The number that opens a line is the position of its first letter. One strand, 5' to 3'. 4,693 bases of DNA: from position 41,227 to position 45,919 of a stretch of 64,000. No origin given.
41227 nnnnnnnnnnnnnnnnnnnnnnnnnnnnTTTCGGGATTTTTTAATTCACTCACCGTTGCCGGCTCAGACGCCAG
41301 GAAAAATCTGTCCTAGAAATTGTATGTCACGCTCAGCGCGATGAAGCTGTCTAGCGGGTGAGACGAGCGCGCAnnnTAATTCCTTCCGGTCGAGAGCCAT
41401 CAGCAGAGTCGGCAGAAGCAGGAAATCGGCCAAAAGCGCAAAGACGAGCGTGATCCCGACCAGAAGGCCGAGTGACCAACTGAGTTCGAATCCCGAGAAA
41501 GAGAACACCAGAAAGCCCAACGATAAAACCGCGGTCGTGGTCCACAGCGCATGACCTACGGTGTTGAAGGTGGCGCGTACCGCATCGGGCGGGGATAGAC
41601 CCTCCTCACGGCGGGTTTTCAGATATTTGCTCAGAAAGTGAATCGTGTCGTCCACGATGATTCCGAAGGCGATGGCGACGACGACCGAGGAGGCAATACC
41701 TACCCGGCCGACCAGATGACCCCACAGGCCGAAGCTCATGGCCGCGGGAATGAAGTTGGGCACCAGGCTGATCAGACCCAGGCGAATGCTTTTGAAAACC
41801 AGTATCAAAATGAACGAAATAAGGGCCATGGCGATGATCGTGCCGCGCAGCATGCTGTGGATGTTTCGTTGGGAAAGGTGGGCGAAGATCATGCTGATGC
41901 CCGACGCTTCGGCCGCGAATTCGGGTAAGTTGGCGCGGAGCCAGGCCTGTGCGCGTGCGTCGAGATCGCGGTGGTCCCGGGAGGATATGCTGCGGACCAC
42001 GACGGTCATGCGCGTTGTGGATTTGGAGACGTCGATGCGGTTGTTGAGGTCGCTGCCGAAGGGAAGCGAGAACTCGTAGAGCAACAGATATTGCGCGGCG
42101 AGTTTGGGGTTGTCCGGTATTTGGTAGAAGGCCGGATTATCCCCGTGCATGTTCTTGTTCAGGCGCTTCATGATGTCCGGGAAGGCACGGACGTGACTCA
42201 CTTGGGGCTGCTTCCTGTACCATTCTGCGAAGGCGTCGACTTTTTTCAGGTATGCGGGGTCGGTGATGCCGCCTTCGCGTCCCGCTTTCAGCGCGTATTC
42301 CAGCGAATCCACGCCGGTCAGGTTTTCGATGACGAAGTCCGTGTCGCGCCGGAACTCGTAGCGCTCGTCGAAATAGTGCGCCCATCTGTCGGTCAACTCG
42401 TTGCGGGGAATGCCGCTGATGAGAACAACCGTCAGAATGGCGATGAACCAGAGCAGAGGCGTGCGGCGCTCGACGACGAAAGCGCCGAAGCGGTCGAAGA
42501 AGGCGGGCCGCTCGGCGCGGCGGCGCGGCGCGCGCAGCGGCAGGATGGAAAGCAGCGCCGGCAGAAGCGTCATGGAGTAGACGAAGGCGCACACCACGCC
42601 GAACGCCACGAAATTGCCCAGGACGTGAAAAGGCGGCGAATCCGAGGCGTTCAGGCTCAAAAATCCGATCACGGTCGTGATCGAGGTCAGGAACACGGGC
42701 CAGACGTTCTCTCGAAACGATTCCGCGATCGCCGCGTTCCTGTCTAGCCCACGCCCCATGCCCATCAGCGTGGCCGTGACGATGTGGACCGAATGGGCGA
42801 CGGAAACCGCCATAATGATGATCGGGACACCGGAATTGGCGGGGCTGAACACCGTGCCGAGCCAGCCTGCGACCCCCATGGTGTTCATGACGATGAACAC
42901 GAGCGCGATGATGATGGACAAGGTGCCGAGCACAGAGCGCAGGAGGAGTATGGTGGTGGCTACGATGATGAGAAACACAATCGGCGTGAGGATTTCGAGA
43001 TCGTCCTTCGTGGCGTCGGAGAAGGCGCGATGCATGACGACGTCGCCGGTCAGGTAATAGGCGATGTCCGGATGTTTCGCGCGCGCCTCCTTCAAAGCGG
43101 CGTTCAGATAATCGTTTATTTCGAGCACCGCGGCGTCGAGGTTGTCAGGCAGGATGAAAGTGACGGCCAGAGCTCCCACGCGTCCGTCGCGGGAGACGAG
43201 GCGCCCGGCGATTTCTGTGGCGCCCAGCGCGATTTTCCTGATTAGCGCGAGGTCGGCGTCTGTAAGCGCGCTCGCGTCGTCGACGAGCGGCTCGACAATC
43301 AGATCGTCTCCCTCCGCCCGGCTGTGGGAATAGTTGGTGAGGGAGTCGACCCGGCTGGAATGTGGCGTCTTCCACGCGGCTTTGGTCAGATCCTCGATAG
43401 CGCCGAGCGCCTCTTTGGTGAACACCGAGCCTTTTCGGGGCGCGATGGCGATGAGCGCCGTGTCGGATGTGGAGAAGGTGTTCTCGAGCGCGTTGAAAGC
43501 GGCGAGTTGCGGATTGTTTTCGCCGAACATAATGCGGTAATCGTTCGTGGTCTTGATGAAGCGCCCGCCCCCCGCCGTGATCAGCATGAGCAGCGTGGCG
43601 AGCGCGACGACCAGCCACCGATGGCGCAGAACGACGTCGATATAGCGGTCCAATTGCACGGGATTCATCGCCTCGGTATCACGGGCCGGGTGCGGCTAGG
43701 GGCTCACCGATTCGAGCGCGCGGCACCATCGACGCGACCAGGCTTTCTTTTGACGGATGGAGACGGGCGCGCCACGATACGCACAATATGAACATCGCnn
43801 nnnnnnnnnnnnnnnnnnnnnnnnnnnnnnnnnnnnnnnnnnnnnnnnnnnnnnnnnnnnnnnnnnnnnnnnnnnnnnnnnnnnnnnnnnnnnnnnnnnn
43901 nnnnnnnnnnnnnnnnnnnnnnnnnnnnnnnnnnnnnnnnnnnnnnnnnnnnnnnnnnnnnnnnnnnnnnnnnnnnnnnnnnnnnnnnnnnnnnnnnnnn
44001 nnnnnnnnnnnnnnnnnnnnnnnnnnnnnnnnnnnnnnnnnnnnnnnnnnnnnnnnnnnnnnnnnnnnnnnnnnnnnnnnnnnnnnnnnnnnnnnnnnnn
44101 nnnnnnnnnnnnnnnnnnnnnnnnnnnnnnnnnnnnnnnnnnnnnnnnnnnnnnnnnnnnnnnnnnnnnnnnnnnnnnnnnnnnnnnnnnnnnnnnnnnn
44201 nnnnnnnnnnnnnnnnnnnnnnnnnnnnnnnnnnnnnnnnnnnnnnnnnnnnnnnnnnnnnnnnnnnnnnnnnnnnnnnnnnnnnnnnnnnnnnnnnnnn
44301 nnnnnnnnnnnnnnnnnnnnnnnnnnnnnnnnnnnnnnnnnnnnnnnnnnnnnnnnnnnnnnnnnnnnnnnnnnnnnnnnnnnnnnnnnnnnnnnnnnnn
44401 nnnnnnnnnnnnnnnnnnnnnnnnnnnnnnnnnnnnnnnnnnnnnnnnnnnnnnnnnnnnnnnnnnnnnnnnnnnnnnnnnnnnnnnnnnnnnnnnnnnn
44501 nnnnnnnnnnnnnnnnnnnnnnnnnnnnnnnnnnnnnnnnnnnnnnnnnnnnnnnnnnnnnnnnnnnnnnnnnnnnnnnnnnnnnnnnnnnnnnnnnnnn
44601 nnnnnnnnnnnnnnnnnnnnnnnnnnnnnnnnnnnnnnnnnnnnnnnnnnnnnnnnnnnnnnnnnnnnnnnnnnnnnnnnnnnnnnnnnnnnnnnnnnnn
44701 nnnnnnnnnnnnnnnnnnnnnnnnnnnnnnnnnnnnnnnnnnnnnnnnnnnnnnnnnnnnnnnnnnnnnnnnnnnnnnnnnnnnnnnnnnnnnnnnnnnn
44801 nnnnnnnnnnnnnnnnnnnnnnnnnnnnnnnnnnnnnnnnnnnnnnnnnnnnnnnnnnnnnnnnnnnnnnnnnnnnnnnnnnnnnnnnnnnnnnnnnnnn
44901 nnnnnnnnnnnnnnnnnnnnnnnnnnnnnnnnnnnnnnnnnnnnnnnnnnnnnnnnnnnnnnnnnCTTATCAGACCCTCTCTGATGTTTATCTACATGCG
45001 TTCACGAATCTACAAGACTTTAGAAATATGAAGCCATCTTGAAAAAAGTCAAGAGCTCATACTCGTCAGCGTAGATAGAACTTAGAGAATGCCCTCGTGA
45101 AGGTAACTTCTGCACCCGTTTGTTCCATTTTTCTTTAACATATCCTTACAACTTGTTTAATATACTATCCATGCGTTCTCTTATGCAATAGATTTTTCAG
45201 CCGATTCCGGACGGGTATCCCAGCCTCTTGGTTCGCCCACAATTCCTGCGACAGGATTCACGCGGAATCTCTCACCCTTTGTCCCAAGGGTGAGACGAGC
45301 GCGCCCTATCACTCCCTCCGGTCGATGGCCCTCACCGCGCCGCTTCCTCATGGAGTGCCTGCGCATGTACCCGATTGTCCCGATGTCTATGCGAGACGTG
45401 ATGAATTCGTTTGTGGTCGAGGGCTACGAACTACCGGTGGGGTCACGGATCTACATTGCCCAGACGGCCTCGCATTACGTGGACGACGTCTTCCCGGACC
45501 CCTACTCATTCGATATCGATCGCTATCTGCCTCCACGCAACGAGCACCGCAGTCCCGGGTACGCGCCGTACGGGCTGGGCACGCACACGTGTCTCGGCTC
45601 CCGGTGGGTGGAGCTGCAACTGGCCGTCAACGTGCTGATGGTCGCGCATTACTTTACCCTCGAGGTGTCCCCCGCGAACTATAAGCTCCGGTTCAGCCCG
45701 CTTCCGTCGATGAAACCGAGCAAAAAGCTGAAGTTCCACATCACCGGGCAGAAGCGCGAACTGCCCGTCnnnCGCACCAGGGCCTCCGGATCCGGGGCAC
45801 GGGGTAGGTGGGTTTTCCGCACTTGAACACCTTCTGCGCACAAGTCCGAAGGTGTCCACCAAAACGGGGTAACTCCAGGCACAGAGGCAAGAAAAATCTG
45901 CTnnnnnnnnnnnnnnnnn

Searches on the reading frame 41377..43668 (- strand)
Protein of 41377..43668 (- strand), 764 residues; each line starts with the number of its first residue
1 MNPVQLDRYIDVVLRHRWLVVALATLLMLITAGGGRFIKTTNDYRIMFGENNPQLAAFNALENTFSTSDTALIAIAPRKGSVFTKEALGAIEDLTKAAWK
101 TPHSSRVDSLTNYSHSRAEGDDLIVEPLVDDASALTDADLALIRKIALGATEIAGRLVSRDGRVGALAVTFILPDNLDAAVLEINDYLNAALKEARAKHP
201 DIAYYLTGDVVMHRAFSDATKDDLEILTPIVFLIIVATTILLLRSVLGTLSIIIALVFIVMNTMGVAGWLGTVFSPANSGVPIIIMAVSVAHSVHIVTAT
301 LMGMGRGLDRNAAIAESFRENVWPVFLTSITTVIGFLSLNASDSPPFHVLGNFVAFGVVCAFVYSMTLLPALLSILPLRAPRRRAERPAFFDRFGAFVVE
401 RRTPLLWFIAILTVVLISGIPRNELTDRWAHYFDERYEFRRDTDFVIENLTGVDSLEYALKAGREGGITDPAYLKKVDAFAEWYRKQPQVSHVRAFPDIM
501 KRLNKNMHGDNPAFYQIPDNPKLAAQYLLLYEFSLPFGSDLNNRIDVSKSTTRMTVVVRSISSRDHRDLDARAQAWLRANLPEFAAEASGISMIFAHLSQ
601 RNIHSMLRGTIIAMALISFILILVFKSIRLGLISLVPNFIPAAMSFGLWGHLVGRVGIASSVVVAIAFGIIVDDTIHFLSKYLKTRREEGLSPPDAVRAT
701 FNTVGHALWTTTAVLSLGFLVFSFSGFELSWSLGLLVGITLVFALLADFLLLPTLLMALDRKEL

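Call 31: search_protein_families(library=pfam, proteins=[window:41377-43668:-], max_evalue=0.001)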
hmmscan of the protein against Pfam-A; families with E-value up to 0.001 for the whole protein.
window:41377-43668:- (764 aa): 4 families
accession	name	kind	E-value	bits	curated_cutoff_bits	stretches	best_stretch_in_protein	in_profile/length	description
PF03176.21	MMPL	-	9.6e-39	133.7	20.5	2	110-402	70-330/333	MMPL family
PF12349.14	Sterol-sensing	-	9.9e-10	38.9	22.3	1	245-377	6-137/153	Sterol-sensing domain of SREBP cleavage-activation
PF02460.24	Patched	-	2.5e-05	24.5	23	1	243-375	26-156/156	Patched SSD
PF00873.25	ACR_tran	-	0.00036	18.8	28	1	601-751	328-477/1021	AcrB/AcrD/AcrF family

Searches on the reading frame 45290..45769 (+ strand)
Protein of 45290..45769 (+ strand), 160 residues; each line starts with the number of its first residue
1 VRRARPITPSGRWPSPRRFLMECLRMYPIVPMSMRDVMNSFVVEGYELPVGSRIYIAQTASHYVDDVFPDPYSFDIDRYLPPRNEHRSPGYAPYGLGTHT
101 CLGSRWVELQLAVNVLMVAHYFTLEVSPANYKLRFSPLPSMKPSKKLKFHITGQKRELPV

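Call 31: search_protein_families(library=pfam, proteins=[window:45290-45769:+], max_evalue=0.001)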
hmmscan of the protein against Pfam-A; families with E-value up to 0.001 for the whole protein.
window:45290-45769:+ (160 aa): 1 family
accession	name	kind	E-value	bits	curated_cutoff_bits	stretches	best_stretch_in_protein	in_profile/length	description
PF00067.27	p450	-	3.8e-22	79.1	22.8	1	19-147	327-458/462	Cytochrome P450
